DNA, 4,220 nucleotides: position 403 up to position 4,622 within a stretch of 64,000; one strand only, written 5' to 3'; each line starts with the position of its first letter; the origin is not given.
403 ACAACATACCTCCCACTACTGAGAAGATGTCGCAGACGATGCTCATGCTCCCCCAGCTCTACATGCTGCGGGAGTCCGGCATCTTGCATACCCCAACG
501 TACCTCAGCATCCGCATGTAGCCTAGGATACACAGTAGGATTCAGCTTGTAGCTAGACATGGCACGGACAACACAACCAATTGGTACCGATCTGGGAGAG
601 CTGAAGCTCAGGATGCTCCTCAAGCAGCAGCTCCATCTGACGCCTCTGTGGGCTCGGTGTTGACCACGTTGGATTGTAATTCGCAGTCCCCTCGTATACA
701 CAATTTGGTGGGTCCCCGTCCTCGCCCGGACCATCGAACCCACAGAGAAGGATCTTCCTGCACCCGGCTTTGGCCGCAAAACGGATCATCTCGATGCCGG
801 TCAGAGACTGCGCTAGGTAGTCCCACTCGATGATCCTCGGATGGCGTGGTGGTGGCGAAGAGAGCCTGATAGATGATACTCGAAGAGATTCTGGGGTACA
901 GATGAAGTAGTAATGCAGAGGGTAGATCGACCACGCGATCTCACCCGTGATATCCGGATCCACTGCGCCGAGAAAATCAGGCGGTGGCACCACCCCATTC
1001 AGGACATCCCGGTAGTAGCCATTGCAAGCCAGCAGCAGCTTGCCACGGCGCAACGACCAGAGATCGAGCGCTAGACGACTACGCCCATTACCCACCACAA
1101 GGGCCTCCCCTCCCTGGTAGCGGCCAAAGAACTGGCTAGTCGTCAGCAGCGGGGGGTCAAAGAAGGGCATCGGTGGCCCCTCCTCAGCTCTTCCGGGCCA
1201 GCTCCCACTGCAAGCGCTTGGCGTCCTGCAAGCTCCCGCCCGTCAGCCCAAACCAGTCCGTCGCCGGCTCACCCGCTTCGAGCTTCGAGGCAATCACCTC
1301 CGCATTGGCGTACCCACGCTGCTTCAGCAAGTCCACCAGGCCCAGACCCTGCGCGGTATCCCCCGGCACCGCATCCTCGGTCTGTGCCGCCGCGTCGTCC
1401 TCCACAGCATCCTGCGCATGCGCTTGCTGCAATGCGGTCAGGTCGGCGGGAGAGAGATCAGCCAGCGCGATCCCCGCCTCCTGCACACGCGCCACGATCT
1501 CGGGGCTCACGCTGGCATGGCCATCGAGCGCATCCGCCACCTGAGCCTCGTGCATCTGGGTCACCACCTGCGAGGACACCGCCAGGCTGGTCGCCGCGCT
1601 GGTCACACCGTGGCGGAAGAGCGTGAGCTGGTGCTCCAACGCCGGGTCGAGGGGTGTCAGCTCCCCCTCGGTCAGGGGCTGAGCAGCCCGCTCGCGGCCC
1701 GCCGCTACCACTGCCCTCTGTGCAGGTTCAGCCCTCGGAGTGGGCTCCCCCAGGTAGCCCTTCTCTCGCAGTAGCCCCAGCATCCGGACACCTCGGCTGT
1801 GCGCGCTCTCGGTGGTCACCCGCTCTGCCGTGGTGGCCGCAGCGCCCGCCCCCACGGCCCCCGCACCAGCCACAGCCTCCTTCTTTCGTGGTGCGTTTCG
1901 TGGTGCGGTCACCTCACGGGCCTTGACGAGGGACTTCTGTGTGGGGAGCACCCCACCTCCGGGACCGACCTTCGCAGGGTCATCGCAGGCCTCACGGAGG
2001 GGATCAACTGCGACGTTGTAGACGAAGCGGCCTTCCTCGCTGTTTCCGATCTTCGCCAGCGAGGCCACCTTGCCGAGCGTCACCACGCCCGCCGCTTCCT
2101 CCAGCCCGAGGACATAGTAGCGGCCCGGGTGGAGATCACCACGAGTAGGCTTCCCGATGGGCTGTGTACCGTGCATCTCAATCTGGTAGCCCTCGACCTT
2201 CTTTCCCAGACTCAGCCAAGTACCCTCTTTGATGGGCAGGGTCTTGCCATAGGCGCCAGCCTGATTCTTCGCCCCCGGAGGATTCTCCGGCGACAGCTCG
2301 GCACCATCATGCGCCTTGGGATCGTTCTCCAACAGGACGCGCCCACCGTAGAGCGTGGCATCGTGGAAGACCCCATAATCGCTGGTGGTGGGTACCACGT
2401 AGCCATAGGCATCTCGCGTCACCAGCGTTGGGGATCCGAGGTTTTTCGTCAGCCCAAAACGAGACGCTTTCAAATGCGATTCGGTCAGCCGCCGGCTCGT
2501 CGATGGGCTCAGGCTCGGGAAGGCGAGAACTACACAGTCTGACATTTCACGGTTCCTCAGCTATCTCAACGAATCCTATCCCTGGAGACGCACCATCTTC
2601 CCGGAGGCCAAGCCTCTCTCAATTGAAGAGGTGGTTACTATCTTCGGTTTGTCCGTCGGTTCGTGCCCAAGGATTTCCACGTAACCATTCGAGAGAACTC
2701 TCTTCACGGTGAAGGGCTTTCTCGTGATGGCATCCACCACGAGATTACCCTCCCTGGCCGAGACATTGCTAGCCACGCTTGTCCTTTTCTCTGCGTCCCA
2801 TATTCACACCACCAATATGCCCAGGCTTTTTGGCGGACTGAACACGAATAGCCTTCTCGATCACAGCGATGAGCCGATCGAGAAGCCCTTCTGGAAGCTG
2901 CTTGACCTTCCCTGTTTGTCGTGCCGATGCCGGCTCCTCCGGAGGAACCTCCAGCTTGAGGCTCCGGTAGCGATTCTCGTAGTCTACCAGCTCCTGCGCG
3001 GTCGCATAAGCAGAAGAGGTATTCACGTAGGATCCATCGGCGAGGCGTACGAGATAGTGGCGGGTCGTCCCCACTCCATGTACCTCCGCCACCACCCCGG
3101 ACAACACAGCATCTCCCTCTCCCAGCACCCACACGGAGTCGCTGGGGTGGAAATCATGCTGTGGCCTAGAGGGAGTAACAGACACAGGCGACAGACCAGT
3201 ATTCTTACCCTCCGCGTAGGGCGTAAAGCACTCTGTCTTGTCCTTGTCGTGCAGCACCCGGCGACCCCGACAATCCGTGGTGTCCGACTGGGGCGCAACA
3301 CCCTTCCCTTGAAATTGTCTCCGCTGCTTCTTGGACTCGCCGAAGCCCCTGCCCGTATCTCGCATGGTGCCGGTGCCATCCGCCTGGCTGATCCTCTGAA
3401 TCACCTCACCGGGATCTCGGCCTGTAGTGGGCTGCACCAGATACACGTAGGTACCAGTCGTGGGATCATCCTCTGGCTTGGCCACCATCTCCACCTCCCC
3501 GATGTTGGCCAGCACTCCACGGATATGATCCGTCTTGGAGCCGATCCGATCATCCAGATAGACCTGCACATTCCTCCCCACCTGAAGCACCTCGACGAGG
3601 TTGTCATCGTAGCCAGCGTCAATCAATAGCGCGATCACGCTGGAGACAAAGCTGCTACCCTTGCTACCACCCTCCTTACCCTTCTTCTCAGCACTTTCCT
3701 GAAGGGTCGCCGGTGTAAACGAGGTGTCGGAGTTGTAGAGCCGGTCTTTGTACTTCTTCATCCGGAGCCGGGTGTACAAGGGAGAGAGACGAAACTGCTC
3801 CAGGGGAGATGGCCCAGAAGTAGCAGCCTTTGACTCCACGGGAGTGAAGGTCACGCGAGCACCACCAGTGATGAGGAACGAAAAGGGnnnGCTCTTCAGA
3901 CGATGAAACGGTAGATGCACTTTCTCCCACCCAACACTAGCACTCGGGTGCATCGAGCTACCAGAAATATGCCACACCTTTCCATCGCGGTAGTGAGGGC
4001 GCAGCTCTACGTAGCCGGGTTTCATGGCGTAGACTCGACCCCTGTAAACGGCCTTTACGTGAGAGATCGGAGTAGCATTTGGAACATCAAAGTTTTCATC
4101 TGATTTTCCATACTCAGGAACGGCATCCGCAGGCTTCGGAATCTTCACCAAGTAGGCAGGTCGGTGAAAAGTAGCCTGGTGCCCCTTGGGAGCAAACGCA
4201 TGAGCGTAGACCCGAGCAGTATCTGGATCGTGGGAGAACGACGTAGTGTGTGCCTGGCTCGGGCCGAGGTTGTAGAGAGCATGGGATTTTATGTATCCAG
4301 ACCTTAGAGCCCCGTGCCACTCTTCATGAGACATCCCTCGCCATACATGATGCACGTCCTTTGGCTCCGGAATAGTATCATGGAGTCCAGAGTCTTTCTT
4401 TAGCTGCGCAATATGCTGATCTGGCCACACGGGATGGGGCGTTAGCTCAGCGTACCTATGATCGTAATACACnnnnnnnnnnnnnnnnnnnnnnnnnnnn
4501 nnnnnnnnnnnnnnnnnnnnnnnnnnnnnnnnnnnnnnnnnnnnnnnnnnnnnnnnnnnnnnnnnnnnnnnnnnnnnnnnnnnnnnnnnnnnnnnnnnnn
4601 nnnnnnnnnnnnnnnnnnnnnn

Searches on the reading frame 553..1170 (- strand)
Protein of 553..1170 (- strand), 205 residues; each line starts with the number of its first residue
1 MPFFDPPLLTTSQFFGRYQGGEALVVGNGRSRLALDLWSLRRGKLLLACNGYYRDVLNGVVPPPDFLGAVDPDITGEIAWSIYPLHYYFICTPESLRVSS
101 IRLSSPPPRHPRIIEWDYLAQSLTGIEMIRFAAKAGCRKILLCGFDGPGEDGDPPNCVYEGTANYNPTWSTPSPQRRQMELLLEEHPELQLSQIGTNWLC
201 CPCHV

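Call 75: search_protein_families(library=pfam, alignment_id=A5, max_evalue=0.001)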
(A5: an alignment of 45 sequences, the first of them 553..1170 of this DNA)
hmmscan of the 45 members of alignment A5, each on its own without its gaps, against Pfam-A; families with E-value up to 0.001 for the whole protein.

A. member 1, window:553-1170:- (205 aa): 0 families

B. families by the number of members that match (of 45 scanned): 10 families
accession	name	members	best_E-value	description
PF01661.27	Macro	1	1.8e-21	Macro domain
PF05231.19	MASE1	1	1.1e-16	MASE1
PF01381.28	HTH_3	1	2.6e-14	Helix-turn-helix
PF03819.22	MazG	1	4.3e-13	MazG nucleotide pyrophosphohydrolase domain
PF12844.13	HTH_19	1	3.5e-09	Helix-turn-helix domain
PF13560.12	HTH_31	1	2.2e-08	Helix-turn-helix domain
PF11697.13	DUF3293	1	2.8e-07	Protein of unknown function (DUF3293)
PF12643.12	MazG-like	1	0.00029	MazG-like family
PF23780.1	S-AdoMet_lyase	1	0.00048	S-Adenosylmethionine lyase family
PF01503.22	PRA-PH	1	0.00084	Phosphoribosyl-ATP pyrophosphohydrolase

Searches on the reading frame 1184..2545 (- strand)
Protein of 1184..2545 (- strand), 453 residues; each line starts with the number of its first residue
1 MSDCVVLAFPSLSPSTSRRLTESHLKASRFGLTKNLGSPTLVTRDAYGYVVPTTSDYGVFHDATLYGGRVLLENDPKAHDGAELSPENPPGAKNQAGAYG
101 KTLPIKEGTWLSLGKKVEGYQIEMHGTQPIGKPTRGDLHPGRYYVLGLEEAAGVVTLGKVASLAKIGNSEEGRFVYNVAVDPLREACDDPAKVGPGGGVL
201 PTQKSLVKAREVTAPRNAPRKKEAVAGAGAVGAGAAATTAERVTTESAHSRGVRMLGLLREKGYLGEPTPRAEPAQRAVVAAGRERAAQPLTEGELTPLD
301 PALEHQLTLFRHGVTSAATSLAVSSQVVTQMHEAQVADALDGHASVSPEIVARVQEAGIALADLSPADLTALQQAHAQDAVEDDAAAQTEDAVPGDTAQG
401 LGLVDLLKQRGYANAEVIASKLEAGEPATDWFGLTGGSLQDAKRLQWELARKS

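Call 13: search_protein_families(library=phrogs, proteins=[window:1184-2545:-], max_evalue=0.001)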
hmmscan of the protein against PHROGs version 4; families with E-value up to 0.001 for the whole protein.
window:1184-2545:- (453 aa): 0 families

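Call 59: search_solved_structures(query=window:1187-2545:-, max_evalue=1)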
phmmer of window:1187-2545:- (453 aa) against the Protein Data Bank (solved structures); distinct sequences matched with E-value up to 1: 0.

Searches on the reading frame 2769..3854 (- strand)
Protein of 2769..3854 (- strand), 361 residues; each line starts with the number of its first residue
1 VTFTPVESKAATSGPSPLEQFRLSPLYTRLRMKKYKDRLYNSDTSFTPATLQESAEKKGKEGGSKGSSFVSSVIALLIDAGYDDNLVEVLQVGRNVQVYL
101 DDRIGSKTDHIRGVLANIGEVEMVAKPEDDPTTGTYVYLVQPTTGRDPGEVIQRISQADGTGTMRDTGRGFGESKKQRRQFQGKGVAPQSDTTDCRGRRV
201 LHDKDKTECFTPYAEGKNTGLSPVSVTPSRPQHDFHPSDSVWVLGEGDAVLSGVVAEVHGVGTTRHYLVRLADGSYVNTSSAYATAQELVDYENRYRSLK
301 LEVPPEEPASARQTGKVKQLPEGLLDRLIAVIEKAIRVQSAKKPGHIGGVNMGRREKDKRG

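Call 12: search_protein_families(library=pfam, proteins=[window:2769-3854:-], max_evalue=0.01)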
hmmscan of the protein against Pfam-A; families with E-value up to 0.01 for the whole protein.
window:2769-3854:- (361 aa): 0 families

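Call 33: search_protein_families(library=phrogs, proteins=[window:2769-3854:-], max_evalue=0.1)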
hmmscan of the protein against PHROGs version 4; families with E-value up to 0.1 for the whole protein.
window:2769-3854:- (361 aa): 0 families

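Call 58: search_solved_structures(query=window:2772-3854:-, max_evalue=1)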
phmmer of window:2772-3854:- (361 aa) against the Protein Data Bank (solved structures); distinct sequences matched with E-value up to 1: 4.
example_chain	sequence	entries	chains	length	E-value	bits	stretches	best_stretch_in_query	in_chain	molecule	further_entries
1hux_A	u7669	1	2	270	0.11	14.7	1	22-156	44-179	ACTIVATOR OF (R)-2-HYDROXYGLUTARYL-COA DEHYDRATASE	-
3hck_A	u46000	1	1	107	0.27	13.4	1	262-295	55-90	HCK SH2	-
3nhn_A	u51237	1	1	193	0.67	12.1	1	262-295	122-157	Tyrosine-protein kinase HCK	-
4u5w_B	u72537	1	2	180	0.75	11.9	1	262-295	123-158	Tyrosine-protein kinase HCK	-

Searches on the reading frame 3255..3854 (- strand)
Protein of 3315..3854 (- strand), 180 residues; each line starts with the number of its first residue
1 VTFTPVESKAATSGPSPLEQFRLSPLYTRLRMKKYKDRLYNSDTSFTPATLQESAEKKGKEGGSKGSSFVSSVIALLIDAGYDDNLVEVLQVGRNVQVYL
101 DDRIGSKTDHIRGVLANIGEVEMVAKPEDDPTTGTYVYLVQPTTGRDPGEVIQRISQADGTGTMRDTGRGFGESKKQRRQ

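Call 96: find_homologous_proteins(query=window:3315-3854:-, max_evalue=0.001)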
Query window:3315-3854:-: 162 candidates shared short words with the query, none scored E <= 0.001.
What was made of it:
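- Tried and rejected: A database search with its N-terminal half returned nothing, not even itself, so that search was wasted (call 96).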

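Call 101: search_solved_structures(query=A8, max_evalue=1)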
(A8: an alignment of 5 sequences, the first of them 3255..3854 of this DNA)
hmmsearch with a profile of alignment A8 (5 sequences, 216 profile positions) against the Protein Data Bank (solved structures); distinct sequences matched with E-value up to 1: 0.
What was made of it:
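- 2769..3854 (-): 361-aa protein. Homologues of its N-terminal domain lie immediately downstream of the mCpol homologue in related contigs. Its profile has no PDB hit (call 101).
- Tried and rejected: The 361-aa family: its profile has no PDB hit (call 101).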

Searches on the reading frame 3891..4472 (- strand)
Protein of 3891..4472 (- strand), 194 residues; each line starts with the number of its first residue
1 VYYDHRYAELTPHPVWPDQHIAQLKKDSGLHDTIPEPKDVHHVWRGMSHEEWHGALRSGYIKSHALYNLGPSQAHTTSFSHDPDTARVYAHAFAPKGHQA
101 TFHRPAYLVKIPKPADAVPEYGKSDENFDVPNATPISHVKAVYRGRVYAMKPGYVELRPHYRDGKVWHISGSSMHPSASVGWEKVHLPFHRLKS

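Call 112: search_solved_structures(query=window:3891-4472:-, max_evalue=5, show_alignments=2)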
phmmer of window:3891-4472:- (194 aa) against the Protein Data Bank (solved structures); distinct sequences matched with E-value up to 5: 1.
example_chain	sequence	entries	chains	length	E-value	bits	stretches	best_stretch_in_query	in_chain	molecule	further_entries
2cu2_A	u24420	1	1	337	0.39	14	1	141-191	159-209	putative mannose-1-phosphate guanylyl transferase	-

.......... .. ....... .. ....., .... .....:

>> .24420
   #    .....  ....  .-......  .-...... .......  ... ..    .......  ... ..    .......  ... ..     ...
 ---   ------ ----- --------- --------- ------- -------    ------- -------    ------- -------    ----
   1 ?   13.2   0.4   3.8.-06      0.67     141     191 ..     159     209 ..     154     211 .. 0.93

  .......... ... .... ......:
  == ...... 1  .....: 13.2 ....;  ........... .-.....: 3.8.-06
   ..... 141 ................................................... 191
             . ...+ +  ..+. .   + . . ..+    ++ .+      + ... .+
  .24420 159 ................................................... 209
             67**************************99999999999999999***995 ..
